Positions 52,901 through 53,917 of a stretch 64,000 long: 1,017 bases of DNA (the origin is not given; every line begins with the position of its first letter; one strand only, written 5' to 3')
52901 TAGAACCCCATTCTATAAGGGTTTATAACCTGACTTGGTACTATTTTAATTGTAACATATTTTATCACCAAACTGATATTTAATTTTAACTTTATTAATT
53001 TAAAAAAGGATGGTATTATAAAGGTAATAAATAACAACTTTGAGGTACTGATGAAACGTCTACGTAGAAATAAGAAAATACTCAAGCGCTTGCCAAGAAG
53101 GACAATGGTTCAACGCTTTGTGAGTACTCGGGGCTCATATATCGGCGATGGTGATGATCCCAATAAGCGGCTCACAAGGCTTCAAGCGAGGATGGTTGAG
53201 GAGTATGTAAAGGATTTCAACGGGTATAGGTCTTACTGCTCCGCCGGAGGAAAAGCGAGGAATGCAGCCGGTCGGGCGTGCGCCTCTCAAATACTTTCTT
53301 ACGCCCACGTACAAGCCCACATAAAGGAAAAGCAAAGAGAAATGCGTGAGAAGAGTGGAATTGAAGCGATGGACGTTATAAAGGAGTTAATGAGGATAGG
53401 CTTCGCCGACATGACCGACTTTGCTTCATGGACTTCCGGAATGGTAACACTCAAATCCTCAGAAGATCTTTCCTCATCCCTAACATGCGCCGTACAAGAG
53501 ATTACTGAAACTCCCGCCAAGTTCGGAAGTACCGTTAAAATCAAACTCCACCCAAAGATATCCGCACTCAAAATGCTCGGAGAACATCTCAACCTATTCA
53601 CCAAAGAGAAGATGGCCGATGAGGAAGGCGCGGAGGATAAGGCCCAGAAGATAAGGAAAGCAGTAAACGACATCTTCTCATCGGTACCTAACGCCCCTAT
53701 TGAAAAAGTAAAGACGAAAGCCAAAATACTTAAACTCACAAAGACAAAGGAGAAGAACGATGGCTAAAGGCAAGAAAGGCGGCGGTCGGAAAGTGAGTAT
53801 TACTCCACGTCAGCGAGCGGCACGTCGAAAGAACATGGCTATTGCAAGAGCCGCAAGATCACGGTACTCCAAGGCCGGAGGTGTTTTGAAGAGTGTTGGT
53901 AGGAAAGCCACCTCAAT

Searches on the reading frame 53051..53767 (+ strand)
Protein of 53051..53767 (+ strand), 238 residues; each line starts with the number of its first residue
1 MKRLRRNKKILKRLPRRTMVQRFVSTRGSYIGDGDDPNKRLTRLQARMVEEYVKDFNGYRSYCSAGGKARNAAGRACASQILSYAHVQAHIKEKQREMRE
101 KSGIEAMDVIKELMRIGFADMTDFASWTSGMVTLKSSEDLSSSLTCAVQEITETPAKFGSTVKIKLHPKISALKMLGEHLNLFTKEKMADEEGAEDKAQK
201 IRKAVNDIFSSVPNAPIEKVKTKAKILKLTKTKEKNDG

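Call 66: search_protein_families(library=pfam, proteins=[window:53051-53767:+], max_evalue=0.001)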
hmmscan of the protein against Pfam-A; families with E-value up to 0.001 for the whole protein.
window:53051-53767:+ (238 aa): 1 family
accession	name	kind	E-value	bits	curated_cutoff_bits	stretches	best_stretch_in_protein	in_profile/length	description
PF03592.21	Terminase_2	-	1.9e-28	100.3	26.1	1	41-191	1-138/141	Terminase small subunit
